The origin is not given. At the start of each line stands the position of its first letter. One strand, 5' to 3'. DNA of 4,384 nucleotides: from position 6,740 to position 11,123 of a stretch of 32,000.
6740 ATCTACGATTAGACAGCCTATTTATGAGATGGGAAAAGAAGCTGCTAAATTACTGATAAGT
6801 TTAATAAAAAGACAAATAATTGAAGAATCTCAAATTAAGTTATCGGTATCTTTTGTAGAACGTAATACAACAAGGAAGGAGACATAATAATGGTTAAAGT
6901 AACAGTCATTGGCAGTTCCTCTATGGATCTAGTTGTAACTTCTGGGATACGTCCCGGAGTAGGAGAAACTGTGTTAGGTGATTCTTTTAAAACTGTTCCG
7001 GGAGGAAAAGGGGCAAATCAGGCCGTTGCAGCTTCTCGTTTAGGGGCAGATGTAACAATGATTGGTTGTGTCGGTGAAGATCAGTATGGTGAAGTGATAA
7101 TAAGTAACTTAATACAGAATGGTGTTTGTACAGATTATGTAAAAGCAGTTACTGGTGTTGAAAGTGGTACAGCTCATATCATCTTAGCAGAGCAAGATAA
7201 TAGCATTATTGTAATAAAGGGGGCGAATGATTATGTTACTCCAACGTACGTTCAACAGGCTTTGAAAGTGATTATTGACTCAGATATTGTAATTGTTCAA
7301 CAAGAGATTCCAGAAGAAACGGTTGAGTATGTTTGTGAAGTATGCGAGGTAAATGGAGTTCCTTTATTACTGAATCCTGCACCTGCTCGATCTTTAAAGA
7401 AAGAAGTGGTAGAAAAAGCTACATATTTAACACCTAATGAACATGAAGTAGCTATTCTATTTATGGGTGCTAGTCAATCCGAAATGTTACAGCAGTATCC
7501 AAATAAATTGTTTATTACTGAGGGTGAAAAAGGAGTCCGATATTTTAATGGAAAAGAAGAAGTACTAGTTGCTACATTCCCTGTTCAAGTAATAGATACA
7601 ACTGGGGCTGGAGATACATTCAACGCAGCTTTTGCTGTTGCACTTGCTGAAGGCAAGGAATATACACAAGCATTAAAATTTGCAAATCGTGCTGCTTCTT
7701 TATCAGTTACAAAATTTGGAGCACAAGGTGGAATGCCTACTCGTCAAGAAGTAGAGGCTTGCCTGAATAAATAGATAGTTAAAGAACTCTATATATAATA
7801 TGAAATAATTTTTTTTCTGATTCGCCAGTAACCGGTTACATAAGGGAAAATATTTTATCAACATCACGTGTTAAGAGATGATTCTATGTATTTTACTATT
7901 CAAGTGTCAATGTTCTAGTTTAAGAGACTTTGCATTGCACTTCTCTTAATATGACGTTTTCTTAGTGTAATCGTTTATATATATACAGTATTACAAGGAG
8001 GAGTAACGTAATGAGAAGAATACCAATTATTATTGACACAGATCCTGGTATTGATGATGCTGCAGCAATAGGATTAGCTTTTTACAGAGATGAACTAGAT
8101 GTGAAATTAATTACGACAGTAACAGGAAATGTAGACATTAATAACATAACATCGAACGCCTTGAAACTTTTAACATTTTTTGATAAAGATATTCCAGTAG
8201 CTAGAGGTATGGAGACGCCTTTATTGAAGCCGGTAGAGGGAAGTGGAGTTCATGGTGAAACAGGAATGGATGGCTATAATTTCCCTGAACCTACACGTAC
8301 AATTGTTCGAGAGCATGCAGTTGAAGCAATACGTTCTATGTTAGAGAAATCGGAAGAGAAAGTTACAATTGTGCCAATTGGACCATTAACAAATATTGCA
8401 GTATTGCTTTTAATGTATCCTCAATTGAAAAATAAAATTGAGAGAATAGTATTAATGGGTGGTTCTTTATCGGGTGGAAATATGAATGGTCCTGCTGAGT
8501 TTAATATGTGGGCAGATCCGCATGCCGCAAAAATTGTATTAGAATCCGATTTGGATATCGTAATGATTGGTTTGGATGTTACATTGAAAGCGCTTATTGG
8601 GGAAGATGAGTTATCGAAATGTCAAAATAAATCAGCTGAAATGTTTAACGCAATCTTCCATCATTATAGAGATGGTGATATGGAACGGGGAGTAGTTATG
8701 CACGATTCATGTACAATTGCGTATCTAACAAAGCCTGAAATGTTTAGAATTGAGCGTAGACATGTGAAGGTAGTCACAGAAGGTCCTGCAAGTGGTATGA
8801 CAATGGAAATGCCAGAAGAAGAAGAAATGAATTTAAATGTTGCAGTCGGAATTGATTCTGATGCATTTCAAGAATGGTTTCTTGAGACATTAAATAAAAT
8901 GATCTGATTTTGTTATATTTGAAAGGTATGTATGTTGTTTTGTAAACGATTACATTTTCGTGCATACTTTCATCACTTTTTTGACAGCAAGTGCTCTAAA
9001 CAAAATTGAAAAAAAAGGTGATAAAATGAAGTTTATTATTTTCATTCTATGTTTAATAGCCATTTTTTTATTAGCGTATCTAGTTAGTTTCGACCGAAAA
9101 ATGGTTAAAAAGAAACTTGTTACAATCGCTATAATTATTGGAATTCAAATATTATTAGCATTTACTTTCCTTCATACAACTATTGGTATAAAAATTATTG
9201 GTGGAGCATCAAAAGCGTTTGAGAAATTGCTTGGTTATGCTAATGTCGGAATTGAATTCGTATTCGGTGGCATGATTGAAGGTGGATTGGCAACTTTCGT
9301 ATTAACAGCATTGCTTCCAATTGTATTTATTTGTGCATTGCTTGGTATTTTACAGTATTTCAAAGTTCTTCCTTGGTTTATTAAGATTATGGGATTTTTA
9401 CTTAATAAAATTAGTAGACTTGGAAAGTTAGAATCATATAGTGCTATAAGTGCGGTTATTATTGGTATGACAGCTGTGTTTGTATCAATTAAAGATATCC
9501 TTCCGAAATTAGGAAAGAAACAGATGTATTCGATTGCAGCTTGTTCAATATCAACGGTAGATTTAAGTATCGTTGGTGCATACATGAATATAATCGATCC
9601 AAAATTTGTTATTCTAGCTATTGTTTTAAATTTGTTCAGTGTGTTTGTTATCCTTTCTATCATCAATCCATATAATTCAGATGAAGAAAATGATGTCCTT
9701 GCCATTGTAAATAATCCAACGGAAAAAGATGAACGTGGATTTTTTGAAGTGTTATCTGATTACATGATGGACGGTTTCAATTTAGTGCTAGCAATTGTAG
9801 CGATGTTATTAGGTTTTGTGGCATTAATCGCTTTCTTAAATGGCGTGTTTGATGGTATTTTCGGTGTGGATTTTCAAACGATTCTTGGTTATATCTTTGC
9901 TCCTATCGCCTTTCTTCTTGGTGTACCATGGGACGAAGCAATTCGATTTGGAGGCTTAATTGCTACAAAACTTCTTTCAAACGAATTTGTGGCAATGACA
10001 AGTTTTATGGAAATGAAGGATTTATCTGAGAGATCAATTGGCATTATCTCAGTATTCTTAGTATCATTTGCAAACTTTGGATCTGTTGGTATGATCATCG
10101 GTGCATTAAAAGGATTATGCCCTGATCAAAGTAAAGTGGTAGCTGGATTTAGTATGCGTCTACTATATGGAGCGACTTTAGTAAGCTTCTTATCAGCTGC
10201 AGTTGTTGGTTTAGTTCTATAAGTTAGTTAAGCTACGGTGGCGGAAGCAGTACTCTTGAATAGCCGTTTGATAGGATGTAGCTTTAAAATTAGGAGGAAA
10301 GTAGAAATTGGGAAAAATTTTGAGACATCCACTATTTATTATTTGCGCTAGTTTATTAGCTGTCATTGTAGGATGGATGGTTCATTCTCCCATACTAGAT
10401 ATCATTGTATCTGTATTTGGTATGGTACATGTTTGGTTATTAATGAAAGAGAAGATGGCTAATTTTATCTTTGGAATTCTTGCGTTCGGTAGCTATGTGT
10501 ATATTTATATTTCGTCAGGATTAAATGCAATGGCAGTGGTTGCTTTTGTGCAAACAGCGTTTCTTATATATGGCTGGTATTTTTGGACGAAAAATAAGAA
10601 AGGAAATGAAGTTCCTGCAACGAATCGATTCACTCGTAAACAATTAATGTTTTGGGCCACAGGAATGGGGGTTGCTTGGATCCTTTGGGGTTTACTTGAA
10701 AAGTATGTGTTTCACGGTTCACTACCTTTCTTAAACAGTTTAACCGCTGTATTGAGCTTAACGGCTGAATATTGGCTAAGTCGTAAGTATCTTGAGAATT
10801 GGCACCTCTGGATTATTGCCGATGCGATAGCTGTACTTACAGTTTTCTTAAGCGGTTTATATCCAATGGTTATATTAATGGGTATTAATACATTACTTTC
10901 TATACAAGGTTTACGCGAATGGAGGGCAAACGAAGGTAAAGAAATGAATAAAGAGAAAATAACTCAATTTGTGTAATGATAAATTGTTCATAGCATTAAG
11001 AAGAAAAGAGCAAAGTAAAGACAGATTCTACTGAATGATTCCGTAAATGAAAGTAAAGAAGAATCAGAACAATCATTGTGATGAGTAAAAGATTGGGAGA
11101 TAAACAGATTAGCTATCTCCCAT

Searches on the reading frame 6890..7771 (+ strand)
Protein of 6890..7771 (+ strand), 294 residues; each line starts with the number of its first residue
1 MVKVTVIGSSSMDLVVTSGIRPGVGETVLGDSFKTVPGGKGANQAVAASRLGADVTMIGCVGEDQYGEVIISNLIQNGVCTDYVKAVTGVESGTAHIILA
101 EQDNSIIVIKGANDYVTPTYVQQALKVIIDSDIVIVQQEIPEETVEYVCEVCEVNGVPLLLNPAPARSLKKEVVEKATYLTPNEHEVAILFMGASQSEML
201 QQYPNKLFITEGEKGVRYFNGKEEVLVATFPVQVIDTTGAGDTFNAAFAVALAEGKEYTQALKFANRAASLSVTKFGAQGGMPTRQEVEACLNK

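Call 9: search_protein_families(library=pfam, proteins=[window:6890-7771:+], max_evalue=0.001)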
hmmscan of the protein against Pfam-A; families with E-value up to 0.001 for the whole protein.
window:6890-7771:+ (294 aa): 3 families
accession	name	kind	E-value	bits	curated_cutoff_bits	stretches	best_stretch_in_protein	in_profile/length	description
PF00294.29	PfkB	-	8e-73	245.8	25.8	1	3-284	3-301/302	pfkB family carbohydrate kinase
PF08543.17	Phos_pyr_kin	-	1.1e-07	31.9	27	1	135-268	77-227/246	Phosphomethylpyrimidine kinase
PF25270.1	Khk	-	2.8e-05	23.9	35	0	235-293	309-363/365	Prokaryotic ketohexokinase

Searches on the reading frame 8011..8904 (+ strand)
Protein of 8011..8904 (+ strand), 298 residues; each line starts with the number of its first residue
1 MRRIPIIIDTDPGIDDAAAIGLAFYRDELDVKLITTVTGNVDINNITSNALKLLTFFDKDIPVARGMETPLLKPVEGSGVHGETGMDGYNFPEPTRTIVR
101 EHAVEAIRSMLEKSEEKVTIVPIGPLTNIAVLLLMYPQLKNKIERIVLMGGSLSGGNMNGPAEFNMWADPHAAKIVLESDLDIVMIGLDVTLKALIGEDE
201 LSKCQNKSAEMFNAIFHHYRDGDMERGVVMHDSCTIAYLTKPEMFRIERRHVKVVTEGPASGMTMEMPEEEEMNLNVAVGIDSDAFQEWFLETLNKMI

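Call 9: search_protein_families(library=pfam, proteins=[window:8011-8904:+], max_evalue=0.001)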
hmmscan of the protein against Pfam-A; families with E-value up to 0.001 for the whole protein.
window:8011-8904:+ (298 aa): 1 family
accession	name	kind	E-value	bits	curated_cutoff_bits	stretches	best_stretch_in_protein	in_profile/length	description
PF01156.24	IU_nuc_hydro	-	4.3e-88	296.3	34.2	1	6-288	1-297/297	Inosine-uridine preferring nucleoside hydrolase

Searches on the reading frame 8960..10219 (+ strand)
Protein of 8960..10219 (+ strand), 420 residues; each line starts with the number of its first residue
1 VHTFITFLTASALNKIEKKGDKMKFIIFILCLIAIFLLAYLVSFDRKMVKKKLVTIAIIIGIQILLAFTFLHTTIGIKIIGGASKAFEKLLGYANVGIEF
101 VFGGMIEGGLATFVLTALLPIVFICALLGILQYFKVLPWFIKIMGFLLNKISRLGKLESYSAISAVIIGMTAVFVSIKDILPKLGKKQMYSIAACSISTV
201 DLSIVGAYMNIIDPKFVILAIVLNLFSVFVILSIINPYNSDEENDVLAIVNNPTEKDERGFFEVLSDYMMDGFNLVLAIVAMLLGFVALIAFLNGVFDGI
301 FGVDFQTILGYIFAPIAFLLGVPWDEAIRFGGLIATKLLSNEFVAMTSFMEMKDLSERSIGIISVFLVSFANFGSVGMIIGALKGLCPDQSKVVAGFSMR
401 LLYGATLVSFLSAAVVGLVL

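Call 9: search_protein_families(library=pfam, proteins=[window:8960-10219:+], max_evalue=0.001)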
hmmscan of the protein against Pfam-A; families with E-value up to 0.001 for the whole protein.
window:8960-10219:+ (420 aa): 3 families
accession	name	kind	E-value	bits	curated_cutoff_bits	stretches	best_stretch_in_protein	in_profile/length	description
PF07662.18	Nucleos_tra2_C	-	1.7e-60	204.8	32.3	1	217-417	2-213/213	Na+ dependent nucleoside transporter C-terminus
PF01773.25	Nucleos_tra2_N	-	4.3e-16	59.6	27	1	32-105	3-74/74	Na+ dependent nucleoside transporter N-terminus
PF07670.19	Gate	-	2.2e-08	34.9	29.6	1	114-214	1-103/104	Nucleoside recognition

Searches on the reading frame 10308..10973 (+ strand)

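Call 10: search_protein_families(library=pfam, proteins=[window:10308-10973:+], max_evalue=0.001)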
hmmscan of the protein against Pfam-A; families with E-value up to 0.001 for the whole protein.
window:10308-10973:+ (222 aa): 1 family
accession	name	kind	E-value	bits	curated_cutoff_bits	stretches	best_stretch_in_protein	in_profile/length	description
PF04973.17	NMN_transporter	-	4.1e-39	134.8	27.3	1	29-206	2-174/175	Nicotinamide mononucleotide transporter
